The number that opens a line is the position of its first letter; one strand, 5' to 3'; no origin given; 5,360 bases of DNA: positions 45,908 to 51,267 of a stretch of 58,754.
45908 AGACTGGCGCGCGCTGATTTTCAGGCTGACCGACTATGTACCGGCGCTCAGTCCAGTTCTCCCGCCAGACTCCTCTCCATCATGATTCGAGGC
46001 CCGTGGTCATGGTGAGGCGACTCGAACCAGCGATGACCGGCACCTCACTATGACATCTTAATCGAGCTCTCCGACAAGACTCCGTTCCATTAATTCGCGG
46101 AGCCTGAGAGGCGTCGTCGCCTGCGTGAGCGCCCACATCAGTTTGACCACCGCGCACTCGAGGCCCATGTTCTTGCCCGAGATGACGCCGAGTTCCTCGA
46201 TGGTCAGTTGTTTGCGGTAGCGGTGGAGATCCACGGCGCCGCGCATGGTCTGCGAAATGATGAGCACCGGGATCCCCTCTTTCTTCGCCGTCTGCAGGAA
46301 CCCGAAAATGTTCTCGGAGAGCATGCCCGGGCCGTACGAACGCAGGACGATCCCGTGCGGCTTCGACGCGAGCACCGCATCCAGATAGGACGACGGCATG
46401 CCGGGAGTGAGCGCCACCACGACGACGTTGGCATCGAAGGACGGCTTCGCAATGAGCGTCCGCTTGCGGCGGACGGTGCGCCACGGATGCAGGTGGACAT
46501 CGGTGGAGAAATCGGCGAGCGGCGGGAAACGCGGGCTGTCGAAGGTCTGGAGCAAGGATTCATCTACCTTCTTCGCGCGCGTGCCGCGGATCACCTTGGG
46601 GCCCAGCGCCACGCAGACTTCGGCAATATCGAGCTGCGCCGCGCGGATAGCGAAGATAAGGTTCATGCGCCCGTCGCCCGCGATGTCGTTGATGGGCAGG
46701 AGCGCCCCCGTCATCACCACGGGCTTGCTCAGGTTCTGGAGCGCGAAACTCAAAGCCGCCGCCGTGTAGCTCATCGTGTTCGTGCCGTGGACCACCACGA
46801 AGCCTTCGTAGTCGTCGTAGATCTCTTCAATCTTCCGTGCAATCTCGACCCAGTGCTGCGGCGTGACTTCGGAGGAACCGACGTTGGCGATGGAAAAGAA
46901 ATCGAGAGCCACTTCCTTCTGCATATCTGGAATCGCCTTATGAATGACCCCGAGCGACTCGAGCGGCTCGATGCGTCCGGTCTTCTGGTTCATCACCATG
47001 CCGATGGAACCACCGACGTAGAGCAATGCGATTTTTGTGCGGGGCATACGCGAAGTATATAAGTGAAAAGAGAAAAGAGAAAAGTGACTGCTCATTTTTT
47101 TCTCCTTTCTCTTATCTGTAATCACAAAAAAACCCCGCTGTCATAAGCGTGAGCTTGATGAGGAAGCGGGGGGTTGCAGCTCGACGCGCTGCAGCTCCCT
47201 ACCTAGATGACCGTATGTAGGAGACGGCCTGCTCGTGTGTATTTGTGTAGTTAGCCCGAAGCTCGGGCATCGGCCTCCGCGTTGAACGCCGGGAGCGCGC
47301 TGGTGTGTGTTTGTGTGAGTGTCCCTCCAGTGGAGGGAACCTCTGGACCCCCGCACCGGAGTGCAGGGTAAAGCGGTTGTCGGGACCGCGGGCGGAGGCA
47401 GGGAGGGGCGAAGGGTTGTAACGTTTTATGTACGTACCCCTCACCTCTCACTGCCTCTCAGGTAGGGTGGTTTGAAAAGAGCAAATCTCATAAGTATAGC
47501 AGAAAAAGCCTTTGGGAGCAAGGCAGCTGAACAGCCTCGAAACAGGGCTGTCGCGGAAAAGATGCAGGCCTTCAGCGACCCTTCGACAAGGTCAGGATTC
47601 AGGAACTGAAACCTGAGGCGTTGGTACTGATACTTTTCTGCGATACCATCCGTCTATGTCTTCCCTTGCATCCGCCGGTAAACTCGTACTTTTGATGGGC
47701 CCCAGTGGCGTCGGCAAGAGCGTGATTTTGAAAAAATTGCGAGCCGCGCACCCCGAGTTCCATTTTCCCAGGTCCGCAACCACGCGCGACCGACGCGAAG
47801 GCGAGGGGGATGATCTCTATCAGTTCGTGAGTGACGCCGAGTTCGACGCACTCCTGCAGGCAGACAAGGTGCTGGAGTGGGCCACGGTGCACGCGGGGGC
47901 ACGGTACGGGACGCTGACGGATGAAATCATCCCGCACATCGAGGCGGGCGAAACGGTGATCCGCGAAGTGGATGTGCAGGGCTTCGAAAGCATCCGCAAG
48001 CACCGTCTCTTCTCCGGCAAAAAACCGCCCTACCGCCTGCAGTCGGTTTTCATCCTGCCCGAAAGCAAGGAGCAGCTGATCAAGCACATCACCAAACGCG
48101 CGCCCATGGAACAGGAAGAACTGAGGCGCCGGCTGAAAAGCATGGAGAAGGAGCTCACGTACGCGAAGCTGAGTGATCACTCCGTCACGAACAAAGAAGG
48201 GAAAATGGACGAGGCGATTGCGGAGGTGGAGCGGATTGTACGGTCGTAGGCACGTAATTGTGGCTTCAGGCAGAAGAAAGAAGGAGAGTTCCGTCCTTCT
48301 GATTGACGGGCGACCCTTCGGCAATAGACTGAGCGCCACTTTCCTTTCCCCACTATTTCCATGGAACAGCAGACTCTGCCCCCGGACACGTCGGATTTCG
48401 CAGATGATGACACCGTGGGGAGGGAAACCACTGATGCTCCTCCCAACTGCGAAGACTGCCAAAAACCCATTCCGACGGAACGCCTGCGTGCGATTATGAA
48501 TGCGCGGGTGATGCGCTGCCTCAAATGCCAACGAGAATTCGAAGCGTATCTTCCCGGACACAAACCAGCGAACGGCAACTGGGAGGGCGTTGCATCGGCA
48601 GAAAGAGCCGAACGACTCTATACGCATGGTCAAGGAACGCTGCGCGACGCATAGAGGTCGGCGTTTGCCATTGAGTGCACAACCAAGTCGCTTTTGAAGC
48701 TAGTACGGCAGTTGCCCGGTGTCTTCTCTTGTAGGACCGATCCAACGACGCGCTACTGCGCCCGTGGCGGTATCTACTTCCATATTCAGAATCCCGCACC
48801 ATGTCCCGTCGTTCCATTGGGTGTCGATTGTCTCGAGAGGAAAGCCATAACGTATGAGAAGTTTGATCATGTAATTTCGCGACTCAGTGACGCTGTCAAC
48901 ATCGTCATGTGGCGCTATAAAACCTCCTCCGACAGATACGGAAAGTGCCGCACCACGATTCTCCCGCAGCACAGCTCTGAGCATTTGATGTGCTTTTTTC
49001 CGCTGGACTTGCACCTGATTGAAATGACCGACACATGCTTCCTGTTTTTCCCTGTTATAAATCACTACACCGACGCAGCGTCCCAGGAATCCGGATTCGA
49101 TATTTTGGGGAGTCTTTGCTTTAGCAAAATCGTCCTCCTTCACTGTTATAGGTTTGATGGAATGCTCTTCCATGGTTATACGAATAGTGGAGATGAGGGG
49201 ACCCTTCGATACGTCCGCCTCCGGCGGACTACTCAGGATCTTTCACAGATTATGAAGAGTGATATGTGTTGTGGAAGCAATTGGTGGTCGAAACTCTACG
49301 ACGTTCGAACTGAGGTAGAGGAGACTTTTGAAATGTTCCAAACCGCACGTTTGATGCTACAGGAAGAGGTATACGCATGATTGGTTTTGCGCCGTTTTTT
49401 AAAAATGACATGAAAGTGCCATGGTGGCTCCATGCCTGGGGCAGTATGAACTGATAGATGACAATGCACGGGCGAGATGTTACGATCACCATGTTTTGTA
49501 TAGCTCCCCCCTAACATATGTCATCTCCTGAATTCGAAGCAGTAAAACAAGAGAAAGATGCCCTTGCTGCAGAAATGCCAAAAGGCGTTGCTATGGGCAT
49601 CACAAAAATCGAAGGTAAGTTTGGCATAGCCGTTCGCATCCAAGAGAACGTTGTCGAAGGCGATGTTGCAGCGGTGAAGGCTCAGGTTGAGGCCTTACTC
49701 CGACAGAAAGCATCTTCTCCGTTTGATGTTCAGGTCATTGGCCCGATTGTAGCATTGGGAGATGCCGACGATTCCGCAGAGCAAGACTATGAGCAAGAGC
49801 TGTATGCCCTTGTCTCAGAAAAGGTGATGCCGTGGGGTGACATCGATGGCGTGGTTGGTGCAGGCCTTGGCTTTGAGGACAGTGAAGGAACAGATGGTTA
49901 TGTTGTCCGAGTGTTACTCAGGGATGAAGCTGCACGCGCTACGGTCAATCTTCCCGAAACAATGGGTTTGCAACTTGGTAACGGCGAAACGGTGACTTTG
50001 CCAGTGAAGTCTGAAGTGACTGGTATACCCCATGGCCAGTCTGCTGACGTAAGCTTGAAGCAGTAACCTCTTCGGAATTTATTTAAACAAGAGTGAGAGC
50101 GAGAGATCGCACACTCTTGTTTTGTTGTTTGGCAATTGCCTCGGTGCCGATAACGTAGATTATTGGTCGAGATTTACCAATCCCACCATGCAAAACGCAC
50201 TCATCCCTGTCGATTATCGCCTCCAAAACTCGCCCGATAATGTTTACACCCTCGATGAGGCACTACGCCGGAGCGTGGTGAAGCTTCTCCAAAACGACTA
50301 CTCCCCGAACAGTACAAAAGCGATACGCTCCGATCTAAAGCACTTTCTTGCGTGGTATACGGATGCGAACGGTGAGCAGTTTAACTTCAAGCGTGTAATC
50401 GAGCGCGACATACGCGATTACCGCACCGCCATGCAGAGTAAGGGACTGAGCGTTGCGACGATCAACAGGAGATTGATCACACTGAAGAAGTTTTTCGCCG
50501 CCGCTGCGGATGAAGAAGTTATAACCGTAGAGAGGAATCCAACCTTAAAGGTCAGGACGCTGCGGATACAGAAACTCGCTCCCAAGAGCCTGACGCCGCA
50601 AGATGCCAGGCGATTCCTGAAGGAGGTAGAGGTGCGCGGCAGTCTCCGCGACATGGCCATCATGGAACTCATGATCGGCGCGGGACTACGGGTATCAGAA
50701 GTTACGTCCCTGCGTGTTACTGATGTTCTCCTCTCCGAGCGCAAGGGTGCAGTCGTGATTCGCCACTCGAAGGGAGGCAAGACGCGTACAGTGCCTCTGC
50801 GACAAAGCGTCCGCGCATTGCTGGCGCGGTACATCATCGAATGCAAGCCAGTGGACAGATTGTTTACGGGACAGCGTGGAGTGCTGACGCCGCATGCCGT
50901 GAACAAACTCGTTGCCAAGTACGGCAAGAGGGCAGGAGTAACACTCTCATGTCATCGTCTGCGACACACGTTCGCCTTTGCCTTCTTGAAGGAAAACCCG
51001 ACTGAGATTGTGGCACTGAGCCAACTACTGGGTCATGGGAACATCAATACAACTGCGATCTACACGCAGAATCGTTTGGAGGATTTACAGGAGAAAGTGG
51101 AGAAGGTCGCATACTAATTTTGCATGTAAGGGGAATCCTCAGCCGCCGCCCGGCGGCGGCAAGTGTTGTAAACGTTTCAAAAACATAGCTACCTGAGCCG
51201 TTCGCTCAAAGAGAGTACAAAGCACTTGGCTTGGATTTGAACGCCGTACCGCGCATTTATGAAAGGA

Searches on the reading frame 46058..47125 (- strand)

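Call 20: search_protein_families(library=pfam, proteins=[window:46058-47125:-], max_evalue=0.001)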
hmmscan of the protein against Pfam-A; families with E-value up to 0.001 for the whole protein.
window:46058-47125:- (355 aa): 2 families
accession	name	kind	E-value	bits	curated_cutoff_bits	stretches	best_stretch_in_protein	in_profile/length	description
PF00710.25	Asparaginase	-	2.1e-53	181.2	22.5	1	31-213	1-188/193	Asparaginase, N-terminal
PF17763.6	Asparaginase_C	-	2.1e-27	95.8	34.6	1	233-346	1-114/114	Glutaminase/Asparaginase C-terminal domain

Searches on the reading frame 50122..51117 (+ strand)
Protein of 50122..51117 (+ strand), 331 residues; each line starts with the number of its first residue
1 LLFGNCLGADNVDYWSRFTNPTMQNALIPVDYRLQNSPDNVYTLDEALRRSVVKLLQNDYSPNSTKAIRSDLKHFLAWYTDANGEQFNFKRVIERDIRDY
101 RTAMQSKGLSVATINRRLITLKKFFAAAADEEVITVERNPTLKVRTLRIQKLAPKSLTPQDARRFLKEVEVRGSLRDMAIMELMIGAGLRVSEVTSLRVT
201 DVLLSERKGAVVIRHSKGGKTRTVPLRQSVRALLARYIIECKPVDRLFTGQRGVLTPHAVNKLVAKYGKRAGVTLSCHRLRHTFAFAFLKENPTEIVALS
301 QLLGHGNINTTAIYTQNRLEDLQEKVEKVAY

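Call 20: search_protein_families(library=pfam, proteins=[window:50122-51117:+], max_evalue=0.001)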
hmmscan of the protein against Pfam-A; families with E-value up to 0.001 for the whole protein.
window:50122-51117:+ (331 aa): 4 families
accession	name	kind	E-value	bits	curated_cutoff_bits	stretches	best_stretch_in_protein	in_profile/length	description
PF00589.27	Phage_integrase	-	5.1e-30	104.9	27.1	1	156-318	2-169/172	Phage integrase family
PF02899.23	Phage_int_SAM_1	-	9.9e-12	45.4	22.3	1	57-131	11-82/83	Phage integrase, N-terminal SAM-like domain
PF13495.12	Phage_int_SAM_4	-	1e-05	26.3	27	1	56-133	10-83/85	Phage integrase, N-terminal SAM-like domain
PF13102.12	Phage_int_SAM_5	-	7.8e-05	23.4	22.3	1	63-140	20-94/98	Phage integrase SAM-like domain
